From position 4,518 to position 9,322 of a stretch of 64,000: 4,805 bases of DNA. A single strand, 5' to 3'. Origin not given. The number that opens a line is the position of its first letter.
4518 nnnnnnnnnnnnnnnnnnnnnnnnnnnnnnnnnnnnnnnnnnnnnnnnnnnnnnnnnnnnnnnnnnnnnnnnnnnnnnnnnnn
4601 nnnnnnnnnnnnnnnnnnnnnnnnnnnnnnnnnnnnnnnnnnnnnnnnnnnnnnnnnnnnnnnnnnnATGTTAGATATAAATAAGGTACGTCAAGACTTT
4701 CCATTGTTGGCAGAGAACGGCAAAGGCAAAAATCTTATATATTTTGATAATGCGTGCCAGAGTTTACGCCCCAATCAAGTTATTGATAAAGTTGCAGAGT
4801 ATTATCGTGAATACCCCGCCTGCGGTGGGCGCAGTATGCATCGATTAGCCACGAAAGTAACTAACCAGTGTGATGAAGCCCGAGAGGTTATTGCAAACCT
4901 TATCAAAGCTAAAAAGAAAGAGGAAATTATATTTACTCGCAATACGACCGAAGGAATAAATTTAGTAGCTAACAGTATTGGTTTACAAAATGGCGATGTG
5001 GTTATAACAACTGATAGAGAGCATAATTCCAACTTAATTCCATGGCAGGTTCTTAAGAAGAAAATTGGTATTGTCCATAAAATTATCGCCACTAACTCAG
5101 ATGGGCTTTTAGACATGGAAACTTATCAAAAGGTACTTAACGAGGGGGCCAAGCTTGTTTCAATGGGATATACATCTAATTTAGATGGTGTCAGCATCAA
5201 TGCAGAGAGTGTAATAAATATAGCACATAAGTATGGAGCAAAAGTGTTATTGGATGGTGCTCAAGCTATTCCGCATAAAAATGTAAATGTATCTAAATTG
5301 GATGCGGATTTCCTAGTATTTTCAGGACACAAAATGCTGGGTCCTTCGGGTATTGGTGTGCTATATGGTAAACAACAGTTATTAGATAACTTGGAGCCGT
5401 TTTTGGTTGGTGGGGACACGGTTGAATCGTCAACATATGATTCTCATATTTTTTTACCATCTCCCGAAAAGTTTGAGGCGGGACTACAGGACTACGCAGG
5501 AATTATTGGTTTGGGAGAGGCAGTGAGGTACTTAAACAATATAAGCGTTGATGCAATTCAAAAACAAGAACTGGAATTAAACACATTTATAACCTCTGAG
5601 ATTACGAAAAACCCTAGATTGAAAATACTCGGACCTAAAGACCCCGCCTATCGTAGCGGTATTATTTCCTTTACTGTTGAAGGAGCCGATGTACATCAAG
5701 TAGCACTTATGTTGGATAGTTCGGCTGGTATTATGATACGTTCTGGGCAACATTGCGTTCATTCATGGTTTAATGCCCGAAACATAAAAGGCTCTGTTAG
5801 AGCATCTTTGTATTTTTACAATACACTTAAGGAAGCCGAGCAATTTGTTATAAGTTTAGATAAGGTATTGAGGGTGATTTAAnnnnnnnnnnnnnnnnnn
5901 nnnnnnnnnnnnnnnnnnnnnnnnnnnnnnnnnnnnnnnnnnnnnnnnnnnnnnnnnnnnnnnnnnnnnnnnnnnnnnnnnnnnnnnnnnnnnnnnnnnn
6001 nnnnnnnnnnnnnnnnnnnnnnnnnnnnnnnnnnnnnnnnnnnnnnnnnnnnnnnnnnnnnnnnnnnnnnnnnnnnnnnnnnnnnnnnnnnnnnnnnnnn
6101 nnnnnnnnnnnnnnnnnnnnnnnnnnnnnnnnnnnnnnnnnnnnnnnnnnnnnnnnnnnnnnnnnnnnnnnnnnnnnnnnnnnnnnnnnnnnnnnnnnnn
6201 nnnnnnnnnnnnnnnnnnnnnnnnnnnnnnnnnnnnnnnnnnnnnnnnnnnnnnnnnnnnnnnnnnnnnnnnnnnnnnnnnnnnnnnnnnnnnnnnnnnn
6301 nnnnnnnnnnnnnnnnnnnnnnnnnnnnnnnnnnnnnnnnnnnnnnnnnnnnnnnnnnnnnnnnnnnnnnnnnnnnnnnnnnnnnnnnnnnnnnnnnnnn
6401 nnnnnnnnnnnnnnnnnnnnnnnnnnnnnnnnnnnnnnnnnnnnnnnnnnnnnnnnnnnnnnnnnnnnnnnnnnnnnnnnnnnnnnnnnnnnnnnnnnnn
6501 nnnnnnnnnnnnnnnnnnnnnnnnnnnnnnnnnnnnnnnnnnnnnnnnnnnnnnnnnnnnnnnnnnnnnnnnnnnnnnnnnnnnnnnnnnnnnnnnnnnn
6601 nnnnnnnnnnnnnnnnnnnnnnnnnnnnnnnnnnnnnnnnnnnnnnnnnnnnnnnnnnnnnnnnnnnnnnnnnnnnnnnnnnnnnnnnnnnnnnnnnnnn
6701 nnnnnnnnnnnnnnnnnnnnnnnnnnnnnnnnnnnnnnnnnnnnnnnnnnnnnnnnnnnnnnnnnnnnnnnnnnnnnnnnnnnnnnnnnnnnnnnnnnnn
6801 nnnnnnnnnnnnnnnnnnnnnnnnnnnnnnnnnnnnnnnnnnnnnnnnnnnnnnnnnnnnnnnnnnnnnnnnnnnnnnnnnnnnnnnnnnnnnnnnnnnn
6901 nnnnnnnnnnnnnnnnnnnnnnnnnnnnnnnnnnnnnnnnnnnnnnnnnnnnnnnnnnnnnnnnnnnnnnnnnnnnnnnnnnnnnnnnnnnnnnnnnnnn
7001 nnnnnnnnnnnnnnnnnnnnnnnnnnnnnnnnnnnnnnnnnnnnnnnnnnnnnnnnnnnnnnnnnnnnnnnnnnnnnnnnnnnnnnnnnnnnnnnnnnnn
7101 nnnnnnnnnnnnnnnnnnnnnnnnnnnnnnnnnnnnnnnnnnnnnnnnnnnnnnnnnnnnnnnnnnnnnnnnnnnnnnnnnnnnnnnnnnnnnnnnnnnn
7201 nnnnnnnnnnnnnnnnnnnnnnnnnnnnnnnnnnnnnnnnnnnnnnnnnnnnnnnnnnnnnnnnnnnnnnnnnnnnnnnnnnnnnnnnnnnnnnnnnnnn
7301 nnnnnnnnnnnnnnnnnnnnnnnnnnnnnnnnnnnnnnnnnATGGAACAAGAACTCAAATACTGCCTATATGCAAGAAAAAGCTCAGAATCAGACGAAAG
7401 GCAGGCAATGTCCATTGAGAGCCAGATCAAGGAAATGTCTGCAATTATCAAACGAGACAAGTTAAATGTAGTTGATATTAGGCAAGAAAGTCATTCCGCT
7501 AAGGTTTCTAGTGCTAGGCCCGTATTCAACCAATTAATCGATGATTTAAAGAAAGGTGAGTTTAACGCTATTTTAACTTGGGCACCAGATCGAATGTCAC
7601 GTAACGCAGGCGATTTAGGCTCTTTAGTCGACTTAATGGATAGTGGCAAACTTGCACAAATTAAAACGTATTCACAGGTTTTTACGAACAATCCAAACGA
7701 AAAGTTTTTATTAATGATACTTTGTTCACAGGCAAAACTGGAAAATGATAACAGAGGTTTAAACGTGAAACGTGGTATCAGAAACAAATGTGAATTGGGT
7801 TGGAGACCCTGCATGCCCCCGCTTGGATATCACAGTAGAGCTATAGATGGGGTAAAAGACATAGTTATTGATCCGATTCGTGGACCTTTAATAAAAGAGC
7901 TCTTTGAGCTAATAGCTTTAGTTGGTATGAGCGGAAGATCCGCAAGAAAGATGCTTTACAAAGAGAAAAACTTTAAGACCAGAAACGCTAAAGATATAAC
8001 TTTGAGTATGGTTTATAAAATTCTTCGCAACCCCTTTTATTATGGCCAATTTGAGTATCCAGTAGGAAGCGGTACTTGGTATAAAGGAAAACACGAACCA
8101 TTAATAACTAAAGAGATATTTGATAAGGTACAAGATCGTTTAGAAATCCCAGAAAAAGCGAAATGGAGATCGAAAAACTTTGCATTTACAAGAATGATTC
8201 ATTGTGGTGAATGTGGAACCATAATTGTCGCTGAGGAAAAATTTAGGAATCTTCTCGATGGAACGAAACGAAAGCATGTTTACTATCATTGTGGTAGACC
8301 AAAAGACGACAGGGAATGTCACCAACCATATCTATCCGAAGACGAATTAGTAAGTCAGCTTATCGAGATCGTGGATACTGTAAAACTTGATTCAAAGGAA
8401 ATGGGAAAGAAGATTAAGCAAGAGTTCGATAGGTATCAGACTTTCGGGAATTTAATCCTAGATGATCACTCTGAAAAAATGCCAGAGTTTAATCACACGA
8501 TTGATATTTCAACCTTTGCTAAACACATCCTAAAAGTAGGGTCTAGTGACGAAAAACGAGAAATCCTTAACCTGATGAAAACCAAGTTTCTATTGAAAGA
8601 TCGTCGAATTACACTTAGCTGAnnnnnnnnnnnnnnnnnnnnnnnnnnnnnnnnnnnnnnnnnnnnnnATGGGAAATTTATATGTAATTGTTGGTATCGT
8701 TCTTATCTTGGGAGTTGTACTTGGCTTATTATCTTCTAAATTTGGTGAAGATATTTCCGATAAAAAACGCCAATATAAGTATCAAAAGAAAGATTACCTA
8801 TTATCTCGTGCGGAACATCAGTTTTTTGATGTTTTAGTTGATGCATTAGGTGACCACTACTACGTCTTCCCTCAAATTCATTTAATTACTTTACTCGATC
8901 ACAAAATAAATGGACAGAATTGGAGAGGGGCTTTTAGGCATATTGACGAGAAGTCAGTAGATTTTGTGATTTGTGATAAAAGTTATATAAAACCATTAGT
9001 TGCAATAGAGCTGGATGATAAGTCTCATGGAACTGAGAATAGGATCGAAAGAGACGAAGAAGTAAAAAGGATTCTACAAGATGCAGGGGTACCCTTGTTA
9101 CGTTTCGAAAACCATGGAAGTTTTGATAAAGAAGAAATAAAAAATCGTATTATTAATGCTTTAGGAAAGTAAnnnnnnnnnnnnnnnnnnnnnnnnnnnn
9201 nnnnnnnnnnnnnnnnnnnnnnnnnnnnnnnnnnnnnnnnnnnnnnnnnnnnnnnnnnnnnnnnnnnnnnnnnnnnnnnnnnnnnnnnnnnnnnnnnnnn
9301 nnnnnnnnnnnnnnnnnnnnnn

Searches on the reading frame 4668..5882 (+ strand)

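Call 71: search_protein_families(library=pfam, proteins=[window:4668-5882:+], max_evalue=0.00001)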
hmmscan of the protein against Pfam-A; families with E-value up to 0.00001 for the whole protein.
window:4668-5882:+ (404 aa): 1 family
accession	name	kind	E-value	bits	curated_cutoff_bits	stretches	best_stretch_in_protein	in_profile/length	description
PF00266.25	Aminotran_5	-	9.4e-119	397.1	21.5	1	24-393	1-371/371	Aminotransferase class-V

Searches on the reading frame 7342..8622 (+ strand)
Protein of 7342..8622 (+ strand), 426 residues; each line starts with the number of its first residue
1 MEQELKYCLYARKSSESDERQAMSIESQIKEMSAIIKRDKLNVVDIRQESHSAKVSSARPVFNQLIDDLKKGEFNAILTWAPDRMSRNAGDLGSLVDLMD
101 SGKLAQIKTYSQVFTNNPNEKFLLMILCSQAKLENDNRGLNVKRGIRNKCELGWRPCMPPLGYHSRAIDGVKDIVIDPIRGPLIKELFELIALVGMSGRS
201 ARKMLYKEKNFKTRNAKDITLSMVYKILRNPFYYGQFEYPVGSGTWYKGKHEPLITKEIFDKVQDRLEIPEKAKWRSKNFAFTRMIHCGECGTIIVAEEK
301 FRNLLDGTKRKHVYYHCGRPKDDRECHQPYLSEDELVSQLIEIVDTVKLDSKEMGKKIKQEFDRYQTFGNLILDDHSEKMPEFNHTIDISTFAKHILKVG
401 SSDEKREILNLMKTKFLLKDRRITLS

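Call 71: search_protein_families(library=pfam, proteins=[window:7342-8622:+], max_evalue=0.00001)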
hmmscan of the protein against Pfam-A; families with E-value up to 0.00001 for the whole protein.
window:7342-8622:+ (426 aa): 3 families
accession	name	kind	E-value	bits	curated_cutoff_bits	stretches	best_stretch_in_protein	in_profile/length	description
PF00239.26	Resolvase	-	2e-20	73.8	23.3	1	9-149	3-139/145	Resolvase, N terminal domain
PF07508.19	Recombinase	-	1.4e-14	54.6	21.1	1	181-268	4-100/102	Recombinase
PF13408.12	Zn_ribbon_recom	-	3.5e-07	30.9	25.3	1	282-339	2-52/58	Recombinase zinc beta ribbon domain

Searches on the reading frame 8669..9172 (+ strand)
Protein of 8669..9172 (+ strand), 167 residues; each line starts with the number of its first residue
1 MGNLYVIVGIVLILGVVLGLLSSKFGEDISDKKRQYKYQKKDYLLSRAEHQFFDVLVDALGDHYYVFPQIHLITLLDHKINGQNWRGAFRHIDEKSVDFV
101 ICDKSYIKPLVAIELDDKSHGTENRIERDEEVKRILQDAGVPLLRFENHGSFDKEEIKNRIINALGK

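Call 71: search_protein_families(library=pfam, proteins=[window:8669-9172:+], max_evalue=0.00001)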
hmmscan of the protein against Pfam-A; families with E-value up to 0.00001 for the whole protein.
window:8669-9172:+ (167 aa): 1 family
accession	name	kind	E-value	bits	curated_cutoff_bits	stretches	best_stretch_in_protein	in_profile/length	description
PF10881.14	DUF2726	-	9.1e-31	106.7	24.7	1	42-163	2-124/126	Protein of unknown function (DUF2726)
